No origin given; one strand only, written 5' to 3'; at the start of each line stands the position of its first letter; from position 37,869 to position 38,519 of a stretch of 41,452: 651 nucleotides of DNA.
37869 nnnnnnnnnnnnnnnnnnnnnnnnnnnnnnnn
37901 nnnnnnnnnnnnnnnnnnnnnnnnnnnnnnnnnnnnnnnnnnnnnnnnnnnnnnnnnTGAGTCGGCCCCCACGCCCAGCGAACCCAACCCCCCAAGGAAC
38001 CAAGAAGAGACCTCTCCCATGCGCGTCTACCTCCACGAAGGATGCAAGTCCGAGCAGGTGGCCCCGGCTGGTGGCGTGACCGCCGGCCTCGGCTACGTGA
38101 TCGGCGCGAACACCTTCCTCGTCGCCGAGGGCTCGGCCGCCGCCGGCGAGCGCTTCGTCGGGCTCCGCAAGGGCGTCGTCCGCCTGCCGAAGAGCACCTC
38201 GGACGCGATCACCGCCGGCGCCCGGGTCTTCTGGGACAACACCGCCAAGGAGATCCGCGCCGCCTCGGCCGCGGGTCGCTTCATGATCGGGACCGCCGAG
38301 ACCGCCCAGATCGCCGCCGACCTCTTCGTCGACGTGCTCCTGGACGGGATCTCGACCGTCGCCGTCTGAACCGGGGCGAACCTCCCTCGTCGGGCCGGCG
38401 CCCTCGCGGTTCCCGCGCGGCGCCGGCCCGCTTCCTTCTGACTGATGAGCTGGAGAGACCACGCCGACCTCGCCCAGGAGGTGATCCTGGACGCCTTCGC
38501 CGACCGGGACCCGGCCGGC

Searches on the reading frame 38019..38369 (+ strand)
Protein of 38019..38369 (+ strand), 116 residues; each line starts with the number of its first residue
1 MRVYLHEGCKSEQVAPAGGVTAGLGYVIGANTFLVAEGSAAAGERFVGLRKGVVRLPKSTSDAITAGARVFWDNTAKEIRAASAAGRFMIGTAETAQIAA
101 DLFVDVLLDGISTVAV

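Call 3: search_protein_families(library=pfam, proteins=[window:38019-38369:+], max_evalue=1)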
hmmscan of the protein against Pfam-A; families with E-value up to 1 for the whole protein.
window:38019-38369:+ (116 aa): 1 family
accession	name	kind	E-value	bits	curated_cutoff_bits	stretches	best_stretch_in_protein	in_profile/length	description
PF09956.15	Phage_cement_2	-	9.4e-18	64.9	24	1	14-107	11-102/103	Phage cement protein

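Call 5: search_protein_families(library=phrogs, proteins=[window:38019-38369:+], max_evalue=1)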
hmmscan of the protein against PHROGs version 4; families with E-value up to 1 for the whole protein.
window:38019-38369:+ (116 aa): 1 family
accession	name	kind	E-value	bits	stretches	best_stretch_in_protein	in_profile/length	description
phrog_122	-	head and packaging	3.1e-17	63.6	1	4-109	5-108/109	head decoration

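Call 47: find_homologous_proteins(query=window:38019-38369:+)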
Query window:38019-38369:+ (116 aa): 9 proteins with E <= 0.001 among 153 candidates.
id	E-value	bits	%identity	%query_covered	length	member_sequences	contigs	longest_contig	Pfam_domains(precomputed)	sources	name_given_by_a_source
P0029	3.5e-66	238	100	100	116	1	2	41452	PF09956.16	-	-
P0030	1.8e-54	200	85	100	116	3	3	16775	PF09956.16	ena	-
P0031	7.9e-50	185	77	100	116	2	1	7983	PF09956.16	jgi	jgi:predicted RecA/RadA family phage recombinase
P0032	4.7e-44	167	69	100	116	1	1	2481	PF09956.16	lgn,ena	-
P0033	2.2e-42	161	68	100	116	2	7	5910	PF09956.16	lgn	-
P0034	2.1e-40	155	69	100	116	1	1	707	PF09956.16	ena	-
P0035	6.4e-29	118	54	100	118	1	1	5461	PF09956.16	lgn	-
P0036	6.4e-16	76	48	69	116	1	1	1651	PF09956.16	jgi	jgi:predicted RecA/RadA family phage recombinase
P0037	2.7e-8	52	51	51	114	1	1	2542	PF09956.16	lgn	-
